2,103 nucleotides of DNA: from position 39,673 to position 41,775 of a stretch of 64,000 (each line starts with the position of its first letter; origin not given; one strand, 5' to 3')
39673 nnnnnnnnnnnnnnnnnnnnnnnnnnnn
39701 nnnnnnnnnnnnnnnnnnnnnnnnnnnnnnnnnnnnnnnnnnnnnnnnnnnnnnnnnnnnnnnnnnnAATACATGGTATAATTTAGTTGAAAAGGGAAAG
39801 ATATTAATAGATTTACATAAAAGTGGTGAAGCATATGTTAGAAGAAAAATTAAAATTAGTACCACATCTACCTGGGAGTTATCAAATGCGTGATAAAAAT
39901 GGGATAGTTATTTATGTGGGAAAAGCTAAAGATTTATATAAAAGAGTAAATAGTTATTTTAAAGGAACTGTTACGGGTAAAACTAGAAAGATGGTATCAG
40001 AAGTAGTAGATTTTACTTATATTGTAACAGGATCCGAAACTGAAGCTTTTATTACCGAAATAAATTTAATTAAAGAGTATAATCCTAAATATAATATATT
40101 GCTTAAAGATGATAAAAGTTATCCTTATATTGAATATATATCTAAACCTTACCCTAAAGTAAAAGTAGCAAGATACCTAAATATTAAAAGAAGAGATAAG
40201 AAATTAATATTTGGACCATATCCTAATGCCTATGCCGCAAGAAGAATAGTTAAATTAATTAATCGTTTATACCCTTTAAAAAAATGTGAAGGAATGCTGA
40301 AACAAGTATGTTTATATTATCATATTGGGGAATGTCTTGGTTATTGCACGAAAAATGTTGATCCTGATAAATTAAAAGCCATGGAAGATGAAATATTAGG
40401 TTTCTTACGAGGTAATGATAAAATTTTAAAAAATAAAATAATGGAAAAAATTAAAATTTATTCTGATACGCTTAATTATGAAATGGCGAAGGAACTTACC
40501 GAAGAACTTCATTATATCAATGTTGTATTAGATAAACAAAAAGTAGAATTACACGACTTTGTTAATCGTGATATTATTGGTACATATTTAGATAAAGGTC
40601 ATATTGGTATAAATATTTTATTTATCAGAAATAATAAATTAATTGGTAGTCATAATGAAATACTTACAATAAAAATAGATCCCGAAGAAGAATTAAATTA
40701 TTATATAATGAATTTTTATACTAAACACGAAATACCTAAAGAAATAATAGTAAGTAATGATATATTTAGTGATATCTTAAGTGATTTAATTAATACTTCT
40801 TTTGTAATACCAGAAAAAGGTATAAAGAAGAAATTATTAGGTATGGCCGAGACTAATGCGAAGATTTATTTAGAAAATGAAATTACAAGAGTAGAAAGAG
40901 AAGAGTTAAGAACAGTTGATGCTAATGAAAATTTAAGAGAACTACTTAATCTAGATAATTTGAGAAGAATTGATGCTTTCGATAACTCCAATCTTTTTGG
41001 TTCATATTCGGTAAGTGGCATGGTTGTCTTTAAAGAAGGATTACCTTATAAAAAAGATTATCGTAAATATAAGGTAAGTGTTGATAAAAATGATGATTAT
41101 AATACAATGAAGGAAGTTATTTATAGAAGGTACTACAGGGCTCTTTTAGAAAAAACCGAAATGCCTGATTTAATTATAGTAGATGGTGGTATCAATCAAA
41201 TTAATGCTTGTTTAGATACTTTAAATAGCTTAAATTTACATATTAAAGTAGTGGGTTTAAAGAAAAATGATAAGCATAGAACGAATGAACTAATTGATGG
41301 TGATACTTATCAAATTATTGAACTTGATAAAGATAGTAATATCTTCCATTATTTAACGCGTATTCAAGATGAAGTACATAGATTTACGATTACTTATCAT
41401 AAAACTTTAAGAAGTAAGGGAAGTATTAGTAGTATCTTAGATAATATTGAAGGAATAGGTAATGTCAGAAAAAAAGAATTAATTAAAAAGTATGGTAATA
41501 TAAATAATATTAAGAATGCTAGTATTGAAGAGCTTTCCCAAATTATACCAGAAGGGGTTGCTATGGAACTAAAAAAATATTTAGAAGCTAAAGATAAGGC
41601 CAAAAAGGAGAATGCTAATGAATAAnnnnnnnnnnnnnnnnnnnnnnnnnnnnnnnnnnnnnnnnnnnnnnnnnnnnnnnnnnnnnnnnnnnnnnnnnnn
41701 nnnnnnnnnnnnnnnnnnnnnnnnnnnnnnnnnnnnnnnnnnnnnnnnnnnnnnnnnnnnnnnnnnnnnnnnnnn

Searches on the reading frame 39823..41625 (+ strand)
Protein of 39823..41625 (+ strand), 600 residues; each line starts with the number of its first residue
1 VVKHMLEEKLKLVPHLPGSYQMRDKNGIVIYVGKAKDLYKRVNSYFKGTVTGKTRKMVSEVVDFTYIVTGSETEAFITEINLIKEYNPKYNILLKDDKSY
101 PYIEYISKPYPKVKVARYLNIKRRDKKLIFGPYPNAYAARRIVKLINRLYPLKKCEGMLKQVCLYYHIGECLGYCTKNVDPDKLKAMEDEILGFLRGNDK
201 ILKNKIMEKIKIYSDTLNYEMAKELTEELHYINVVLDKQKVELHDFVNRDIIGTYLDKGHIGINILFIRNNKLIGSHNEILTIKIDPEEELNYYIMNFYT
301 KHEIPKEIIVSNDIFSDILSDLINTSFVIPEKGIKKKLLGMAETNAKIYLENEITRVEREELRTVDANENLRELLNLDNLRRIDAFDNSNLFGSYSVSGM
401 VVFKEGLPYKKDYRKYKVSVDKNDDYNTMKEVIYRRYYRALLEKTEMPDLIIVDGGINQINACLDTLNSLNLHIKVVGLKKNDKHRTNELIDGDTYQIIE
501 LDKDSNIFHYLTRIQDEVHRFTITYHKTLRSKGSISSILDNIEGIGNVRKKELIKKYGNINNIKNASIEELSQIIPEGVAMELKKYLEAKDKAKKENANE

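Call 44: search_protein_families(library=ncbifam, proteins=[window:39823-41625:+], max_evalue=0.00001)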
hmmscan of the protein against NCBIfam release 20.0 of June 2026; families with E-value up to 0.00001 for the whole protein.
window:39823-41625:+ (600 aa): 14 families
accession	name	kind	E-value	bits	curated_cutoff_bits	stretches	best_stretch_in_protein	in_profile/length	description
TIGR00194.1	uvrC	equivalog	1.5e-156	522.4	285.45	1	6-570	1-574/574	excinuclease ABC subunit UvrC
NF001824.0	PRK00558.1-5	equivalog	9.6e-103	344.7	451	1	13-580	14-637/652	excinuclease ABC subunit UvrC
NF011263.0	PRK14669.1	equivalog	5.4e-101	339.1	1108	1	6-595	3-610/624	excinuclease ABC subunit C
NF011261.0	PRK14667.1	equivalog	7.3e-100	335.1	818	1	6-588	6-566/567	excinuclease ABC subunit C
NF011262.0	PRK14668.1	equivalog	1.7e-86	290.9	544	1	4-575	4-563/577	excinuclease ABC subunit C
NF011266.0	PRK14672.1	equivalog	5.6e-77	259.6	1504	2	14-311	19-315/691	excinuclease ABC subunit C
NF011260.0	PRK14666.1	equivalog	6.6e-77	259.8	649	2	9-314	5-317/698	excinuclease ABC subunit C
NF011264.0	PRK14670.1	equivalog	5.1e-75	252.9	1021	1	5-597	7-599/602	excinuclease ABC subunit C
NF005906.0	PRK07883.1-4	equivalog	2.9e-49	167.9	495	1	4-251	203-452/563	DEDD exonuclease domain-containing protein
NF005907.0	PRK07883.1-5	equivalog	2.1e-32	112.3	454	1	13-242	227-462/584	DEDD exonuclease domain-containing protein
NF005905.0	PRK07883.1-3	equivalog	1.3e-22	80.1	508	1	12-240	222-451/581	DEDD exonuclease domain-containing protein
NF005904.0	PRK07883.1-2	equivalog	7.2e-19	67.5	969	1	13-232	229-452/584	DEDD exonuclease domain-containing protein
NF005903.0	PRK07883.1-1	equivalog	1.1e-15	57.1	1038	1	13-242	245-475/642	DEDD exonuclease domain-containing protein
NF007833.0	PRK10545.1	equivalog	2.5e-09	36.7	367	1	6-175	24-193/289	excinuclease Cho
